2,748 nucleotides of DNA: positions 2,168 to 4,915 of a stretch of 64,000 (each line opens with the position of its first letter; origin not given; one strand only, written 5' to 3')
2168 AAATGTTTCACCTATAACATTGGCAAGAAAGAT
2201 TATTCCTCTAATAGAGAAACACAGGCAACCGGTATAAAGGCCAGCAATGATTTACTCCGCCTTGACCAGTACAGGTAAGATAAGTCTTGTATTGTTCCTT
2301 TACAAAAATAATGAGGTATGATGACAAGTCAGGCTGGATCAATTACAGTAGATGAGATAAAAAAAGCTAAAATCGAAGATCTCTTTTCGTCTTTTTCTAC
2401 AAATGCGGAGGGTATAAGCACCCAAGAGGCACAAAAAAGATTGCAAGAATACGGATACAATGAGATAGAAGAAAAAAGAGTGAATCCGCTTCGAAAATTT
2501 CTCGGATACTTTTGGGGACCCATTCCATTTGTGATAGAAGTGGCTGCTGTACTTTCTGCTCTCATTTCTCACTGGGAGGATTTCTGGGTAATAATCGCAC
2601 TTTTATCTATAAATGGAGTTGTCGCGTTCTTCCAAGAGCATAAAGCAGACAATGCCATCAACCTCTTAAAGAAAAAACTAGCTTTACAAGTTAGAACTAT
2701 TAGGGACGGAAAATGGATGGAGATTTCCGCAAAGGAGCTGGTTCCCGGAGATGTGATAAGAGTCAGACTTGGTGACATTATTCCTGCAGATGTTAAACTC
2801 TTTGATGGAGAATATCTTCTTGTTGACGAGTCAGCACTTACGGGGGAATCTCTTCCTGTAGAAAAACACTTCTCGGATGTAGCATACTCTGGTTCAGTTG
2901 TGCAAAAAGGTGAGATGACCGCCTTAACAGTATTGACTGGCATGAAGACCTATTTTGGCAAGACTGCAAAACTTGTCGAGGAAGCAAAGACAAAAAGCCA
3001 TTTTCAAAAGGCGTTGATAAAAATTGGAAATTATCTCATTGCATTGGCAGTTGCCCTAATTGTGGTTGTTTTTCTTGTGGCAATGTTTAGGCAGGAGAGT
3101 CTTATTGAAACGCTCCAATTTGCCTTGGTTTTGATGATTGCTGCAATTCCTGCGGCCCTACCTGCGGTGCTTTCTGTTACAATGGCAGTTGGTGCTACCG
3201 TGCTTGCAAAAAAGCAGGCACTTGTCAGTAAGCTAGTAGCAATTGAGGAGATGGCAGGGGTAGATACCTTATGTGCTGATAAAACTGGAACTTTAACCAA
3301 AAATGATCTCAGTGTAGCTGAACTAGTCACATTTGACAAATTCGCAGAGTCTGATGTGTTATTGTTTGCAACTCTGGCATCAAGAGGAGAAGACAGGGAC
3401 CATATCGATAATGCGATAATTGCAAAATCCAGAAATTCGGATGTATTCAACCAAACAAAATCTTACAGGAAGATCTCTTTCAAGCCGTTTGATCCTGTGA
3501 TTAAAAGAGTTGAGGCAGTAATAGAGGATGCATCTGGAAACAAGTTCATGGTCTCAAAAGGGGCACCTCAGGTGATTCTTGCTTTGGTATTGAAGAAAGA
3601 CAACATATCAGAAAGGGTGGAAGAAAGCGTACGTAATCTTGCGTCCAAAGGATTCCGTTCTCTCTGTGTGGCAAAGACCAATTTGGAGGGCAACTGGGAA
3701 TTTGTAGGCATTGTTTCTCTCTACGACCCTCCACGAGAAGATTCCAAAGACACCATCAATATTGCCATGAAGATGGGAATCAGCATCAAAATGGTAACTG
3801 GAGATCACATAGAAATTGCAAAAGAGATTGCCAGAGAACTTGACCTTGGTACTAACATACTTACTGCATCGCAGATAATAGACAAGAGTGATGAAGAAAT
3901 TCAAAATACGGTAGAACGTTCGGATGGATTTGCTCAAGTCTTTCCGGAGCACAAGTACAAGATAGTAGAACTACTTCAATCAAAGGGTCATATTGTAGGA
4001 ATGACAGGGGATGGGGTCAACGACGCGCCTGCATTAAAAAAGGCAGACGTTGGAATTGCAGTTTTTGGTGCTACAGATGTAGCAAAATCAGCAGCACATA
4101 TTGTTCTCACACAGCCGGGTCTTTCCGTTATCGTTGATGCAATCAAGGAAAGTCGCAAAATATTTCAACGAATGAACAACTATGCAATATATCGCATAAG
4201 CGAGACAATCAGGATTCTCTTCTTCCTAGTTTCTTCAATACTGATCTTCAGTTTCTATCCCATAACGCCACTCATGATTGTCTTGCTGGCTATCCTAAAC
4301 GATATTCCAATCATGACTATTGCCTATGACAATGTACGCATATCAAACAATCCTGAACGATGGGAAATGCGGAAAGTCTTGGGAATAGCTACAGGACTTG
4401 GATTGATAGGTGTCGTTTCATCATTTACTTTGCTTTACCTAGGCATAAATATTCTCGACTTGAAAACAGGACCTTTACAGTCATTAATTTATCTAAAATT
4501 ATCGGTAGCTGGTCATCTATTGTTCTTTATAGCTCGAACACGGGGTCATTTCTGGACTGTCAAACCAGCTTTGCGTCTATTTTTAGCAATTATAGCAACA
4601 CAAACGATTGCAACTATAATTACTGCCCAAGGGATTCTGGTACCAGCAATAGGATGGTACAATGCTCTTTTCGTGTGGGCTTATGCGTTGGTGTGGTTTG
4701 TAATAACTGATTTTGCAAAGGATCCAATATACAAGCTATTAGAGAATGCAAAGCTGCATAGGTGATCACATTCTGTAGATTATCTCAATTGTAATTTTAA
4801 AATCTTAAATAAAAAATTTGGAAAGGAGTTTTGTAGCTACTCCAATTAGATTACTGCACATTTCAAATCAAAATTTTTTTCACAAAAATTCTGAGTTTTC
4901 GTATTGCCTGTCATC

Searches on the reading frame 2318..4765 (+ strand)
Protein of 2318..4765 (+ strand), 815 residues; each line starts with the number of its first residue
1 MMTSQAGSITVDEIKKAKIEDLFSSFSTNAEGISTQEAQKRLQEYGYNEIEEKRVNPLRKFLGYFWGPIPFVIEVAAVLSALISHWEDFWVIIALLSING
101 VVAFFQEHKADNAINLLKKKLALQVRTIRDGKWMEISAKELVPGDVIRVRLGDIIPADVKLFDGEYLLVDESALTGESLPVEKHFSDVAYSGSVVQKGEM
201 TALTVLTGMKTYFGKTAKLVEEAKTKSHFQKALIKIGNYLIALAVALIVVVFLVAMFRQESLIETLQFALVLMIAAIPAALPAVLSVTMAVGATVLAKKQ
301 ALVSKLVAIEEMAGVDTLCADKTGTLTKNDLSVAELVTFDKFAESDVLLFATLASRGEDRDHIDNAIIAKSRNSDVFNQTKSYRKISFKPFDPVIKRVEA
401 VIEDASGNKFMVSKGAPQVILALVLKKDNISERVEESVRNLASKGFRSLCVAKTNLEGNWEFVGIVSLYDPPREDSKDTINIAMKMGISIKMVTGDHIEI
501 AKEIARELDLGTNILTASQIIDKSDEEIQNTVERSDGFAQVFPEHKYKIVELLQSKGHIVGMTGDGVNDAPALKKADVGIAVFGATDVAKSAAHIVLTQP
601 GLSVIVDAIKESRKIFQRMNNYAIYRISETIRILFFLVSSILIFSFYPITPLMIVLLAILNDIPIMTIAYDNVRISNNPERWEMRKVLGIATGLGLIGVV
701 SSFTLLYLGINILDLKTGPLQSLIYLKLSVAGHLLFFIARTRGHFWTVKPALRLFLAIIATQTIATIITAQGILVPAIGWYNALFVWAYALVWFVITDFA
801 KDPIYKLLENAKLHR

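Call 61: search_protein_families(library=pfam, proteins=[window:2318-4765:+], max_evalue=0.00001)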
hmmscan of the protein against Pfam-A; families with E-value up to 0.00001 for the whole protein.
window:2318-4765:+ (815 aa): 3 families
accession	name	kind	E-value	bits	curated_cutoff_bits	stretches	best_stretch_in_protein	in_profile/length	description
PF00122.25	E1-E2_ATPase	-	1.8e-53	181.2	28.1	1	124-299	6-181/181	E1-E2 ATPase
PF00702.32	Hydrolase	-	1e-18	68.8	26.4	1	316-577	2-191/191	haloacid dehalogenase-like hydrolase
PF00690.31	Cation_ATPase_N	-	2.9e-14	52.9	20.4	1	17-80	4-69/69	Cation transporter/ATPase, N-terminus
